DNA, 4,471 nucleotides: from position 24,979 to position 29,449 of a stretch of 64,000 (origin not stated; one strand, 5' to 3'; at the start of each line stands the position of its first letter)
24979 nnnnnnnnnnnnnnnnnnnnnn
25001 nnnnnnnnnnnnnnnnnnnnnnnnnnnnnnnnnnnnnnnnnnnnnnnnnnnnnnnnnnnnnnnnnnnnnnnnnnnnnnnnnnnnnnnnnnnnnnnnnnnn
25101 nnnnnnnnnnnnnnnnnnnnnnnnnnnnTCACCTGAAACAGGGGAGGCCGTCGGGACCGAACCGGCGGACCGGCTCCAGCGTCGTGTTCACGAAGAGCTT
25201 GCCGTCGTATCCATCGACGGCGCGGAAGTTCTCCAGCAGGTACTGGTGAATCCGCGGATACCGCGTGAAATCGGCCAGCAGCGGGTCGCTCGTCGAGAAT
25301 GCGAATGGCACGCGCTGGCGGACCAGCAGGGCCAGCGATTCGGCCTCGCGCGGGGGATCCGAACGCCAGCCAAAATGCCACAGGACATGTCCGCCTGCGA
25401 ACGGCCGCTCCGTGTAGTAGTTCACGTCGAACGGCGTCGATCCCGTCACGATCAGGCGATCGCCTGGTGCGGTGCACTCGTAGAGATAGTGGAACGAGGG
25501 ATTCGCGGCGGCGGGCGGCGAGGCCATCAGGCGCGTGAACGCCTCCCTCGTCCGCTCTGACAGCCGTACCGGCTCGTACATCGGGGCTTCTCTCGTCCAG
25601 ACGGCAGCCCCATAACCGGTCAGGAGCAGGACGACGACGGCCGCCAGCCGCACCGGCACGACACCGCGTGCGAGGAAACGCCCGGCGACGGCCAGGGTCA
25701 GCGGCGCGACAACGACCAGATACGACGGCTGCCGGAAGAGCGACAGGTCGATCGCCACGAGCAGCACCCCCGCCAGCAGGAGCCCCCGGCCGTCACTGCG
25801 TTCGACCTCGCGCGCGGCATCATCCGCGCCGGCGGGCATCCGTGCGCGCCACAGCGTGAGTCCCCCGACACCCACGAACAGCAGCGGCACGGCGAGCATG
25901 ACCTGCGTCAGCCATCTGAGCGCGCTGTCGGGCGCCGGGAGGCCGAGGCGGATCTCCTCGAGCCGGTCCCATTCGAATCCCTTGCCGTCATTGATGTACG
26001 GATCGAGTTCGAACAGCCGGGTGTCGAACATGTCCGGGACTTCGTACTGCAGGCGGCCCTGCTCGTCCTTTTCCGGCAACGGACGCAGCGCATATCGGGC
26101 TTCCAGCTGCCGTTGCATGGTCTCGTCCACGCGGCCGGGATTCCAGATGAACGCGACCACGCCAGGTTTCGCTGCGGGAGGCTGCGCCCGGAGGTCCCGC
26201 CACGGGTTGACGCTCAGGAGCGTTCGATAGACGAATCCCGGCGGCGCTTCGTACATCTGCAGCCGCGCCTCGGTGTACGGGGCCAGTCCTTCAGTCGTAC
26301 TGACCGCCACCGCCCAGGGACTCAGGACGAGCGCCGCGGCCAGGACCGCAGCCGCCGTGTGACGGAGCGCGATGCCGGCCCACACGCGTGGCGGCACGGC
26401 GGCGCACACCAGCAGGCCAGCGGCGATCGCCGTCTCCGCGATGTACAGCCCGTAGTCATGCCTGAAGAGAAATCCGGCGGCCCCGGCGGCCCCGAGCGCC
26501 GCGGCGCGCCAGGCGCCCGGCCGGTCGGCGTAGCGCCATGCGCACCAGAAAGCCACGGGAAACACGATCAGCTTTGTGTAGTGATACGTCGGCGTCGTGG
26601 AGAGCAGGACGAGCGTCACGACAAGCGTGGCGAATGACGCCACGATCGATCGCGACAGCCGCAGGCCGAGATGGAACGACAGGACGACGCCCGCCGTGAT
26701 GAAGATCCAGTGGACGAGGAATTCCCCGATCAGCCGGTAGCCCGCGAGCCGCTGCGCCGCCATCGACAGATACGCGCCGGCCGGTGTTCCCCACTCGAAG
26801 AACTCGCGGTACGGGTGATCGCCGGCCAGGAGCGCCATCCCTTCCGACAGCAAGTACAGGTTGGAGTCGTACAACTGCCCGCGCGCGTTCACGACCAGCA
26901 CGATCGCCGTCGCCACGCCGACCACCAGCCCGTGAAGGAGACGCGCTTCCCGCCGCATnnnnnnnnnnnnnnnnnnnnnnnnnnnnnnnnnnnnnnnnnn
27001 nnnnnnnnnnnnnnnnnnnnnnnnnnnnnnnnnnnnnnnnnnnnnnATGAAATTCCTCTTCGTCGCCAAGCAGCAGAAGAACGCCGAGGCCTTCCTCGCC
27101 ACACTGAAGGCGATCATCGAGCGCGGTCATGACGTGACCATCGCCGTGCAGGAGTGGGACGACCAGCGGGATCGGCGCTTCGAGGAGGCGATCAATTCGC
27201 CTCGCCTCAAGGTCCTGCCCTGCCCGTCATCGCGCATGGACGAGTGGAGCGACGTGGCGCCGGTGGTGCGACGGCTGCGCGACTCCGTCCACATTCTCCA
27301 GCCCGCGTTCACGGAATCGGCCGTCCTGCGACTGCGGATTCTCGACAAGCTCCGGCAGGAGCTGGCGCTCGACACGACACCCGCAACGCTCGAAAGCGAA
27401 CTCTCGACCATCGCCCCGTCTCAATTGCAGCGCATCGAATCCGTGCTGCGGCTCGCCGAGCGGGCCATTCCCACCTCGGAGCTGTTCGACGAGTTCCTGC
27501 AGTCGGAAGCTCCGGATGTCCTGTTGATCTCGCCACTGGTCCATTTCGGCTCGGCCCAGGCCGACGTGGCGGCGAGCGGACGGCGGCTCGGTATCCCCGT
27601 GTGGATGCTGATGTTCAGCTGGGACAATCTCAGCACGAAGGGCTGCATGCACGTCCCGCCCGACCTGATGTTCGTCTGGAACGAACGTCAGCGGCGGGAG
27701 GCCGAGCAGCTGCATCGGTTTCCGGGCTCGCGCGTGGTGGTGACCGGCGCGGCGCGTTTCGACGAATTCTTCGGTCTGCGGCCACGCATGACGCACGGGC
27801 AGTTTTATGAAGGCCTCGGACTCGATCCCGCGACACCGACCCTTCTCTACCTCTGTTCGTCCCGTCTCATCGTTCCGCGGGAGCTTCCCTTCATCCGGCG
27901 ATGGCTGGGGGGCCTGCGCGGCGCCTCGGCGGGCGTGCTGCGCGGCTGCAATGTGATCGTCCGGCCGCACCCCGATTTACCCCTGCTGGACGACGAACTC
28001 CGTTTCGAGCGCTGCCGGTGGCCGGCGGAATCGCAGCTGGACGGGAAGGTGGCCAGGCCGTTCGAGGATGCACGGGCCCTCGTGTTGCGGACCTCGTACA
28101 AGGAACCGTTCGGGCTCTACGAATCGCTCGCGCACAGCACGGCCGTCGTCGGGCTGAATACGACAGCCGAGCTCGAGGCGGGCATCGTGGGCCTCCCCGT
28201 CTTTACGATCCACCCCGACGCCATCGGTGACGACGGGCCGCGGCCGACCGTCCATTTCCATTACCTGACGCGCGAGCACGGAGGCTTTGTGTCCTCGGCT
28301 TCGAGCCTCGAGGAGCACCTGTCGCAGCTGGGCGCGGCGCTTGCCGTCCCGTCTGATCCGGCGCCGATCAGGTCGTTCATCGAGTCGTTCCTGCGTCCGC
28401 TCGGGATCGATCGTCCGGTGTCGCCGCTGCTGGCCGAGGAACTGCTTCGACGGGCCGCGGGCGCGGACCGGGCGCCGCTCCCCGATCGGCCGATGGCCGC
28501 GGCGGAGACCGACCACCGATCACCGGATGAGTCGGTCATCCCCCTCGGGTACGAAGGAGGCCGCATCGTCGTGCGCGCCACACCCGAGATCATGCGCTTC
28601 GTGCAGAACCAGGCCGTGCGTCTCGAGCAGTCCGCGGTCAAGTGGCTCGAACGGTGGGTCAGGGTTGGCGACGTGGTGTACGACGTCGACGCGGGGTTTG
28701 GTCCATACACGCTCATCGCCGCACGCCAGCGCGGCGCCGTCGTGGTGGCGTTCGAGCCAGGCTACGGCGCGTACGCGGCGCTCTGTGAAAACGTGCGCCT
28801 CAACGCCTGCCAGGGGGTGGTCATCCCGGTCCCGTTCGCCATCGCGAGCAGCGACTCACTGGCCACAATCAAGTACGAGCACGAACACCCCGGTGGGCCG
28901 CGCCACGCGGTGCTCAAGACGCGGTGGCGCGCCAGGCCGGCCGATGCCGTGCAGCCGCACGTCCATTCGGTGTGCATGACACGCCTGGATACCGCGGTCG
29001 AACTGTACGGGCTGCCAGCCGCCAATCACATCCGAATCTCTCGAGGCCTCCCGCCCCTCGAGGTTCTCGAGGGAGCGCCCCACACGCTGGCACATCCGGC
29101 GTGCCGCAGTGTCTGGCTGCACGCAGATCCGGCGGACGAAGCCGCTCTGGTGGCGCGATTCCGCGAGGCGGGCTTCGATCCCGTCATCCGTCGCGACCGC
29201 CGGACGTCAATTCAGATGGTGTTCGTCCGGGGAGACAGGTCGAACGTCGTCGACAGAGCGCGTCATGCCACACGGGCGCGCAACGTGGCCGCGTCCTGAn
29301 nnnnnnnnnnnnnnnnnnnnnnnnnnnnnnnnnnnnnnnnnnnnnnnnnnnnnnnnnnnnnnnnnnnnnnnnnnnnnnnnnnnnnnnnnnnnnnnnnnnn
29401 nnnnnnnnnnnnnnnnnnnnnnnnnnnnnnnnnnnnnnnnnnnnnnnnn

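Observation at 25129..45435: Five-member, two-branch paralogous family of about 530-640 aa polytopic membrane proteins with a conserved C-terminal domain ending PCF[RQ]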

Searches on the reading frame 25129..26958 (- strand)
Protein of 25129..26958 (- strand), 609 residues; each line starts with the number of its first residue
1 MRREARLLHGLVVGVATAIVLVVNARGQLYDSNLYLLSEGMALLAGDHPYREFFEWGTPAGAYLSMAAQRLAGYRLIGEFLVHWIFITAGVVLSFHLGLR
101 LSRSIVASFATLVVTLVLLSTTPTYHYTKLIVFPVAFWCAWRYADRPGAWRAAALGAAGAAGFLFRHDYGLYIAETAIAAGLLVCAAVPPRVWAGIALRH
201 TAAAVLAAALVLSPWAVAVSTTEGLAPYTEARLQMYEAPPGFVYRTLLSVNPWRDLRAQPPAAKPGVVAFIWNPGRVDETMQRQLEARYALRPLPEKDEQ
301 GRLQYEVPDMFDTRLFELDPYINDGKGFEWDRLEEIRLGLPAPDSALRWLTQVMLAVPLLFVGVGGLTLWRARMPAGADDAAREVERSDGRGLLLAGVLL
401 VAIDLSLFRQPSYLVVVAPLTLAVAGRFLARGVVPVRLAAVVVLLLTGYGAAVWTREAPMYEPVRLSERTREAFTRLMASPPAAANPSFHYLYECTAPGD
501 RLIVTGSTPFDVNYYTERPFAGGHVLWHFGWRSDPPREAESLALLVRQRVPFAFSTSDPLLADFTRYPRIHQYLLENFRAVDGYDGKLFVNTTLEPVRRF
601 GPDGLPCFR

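Call 5: search_protein_families(library=pfam, proteins=[window:25129-26958:-], max_evalue=1)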
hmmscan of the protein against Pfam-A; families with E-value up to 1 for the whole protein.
window:25129-26958:- (609 aa): 0 families

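Call 6: search_protein_families(library=ncbifam, proteins=[window:25129-26958:-], max_evalue=1)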
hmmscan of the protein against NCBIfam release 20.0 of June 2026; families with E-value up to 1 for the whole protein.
window:25129-26958:- (609 aa): 2 families
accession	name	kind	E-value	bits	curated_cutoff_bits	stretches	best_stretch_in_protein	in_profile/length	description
NF004374.0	PRK05740.1-5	equivalog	0.057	13.4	180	1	413-456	19-63/127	preprotein translocase subunit SecE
NF042991.1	alk_phos_PafA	equivalog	0.18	10.2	650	1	471-509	62-100/554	alkaline phosphatase PafA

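Call 11: search_solved_structures(query=A1, max_evalue=10, show_alignments=2)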
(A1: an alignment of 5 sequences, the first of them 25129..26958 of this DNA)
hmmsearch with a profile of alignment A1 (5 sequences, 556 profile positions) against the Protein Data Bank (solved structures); distinct sequences matched with E-value up to 10: 4.
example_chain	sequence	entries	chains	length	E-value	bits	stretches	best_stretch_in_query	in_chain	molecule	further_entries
9wd8_C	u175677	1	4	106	0.36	12.6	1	272-324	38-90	Potassium voltage-gated channel subfamily E member 3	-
6v01_C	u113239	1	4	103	0.36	12.6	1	272-323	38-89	Potassium voltage-gated channel subfamily E member 3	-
2ndj_A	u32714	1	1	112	0.4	12.4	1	272-323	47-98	Potassium voltage-gated channel subfamily E member 3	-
6v00_C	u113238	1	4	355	2.3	9.9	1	271-323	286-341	MCherry fluorescent protein,Potassium voltage-gated channel subfamily E member 3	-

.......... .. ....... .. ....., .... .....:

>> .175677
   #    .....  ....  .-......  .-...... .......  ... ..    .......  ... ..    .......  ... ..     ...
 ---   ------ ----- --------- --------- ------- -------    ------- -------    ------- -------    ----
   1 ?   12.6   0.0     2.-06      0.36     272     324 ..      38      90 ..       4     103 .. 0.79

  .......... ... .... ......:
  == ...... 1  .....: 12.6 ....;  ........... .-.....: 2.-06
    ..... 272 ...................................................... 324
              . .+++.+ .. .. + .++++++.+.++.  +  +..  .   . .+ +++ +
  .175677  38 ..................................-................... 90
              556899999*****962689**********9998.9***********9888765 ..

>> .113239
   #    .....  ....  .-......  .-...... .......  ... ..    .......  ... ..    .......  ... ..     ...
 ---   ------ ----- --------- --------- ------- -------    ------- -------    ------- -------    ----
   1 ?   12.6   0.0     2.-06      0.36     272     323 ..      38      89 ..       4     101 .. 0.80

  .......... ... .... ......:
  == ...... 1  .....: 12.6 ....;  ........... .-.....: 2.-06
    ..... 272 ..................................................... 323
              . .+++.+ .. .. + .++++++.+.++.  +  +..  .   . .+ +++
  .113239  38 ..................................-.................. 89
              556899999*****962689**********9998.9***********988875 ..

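Call 30: search_protein_representatives(alignment_id=A1)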
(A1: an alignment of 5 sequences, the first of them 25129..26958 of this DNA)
Query: 5 sequences, 556 profile positions. Proteins with E-value up to 0.001 (for the whole library): 2589; up to 1e-10: 1481; up to 1e-30: 711. The best 150 are listed.
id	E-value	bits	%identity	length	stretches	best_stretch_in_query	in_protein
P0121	6.8e-200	681.8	-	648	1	5-556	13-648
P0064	3.9e-179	613.3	-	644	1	8-556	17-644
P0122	1.0e-175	602.0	-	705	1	8-556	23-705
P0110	1.9e-164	564.8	-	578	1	15-556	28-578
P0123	6.2e-162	556.5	-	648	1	10-556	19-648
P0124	1.7e-159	548.4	-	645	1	15-556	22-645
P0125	1.2e-158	545.7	-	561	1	13-556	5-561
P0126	1.3e-158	545.6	-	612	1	8-556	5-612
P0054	1.1e-157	542.5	-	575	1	11-556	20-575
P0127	1.1e-157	542.5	-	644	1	10-555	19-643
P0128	8.4e-157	539.6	-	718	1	9-556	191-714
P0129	2.4e-156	538.1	-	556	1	7-556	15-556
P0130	5.8e-156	536.8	-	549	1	12-556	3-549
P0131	5.7e-154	530.2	-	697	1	8-556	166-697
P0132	2.2e-153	528.3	-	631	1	10-556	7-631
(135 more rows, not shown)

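Call 61: find_encoding_contigs(protein=window:25129-26958:-, flank=2000, max_places=3)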
Protein window:25129-26958:- (609 aa): no gene with exactly this product is on record in the collection.

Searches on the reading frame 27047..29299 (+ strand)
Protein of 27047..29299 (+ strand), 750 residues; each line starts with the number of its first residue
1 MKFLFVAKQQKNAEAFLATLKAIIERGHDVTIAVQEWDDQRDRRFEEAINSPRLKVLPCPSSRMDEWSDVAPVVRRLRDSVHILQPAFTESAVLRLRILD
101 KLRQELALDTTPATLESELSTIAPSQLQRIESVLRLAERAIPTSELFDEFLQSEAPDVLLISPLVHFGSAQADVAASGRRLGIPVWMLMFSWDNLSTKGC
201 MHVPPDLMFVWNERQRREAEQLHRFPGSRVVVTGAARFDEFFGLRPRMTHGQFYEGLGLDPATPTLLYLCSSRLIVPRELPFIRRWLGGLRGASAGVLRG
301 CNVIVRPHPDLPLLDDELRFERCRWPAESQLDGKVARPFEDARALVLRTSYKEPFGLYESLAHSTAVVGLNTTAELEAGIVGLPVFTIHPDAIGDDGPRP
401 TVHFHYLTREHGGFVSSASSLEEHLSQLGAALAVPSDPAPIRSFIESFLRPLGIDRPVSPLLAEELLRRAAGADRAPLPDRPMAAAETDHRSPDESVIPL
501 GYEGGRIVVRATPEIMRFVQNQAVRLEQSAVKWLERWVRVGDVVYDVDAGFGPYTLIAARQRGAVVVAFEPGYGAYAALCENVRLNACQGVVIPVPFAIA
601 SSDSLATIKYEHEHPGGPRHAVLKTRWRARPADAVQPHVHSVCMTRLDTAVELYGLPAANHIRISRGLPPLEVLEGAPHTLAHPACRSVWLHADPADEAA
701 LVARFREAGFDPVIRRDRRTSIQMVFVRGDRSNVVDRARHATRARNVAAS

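Call 9: search_protein_families(library=pfam, proteins=[window:27047-29299:+], max_evalue=0.01)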
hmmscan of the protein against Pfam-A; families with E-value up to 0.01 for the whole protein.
window:27047-29299:+ (750 aa): 1 family
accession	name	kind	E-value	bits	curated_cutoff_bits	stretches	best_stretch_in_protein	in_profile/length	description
PF02475.24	TRM5-TYW2_MTfase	-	8.6e-06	26.2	28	1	535-595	31-92/164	TRM5/TYW2 methyltransferase domain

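Call 21: search_protein_families(library=ncbifam, proteins=[window:27047-29299:+], max_evalue=0.01)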
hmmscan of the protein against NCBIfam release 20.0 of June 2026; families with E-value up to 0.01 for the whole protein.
window:27047-29299:+ (750 aa): 3 families
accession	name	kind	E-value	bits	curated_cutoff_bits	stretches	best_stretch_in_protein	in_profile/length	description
TIGR01444.1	fkbM_fam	subfamily_domain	2.6e-07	31.2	37.7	1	543-654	1-104/143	FkbM family methyltransferase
NF046086.1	BFO_1060_trans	domain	2.8e-06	26.7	200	1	202-270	102-169/365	BFO_1060 family glycosyltransferase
NF047730.1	tRNAMtaseTrm5b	equivalog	0.0025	17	600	1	538-592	179-232/330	tRNA (guanine(37)-N1)-methyltransferase Trm5b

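Call 74: search_solved_structures(query=window:27047-29299:+, max_evalue=0.1)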
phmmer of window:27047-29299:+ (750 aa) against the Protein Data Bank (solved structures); distinct sequences matched with E-value up to 0.1: 2.
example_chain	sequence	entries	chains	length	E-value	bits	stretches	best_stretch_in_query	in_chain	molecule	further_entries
3a27_A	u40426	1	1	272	0.0094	17.7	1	541-595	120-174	Uncharacterized protein MJ1557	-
5yac_A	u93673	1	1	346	0.041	15.6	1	537-594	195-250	tRNA (guanine(37)-N1)-methyltransferase Trm5b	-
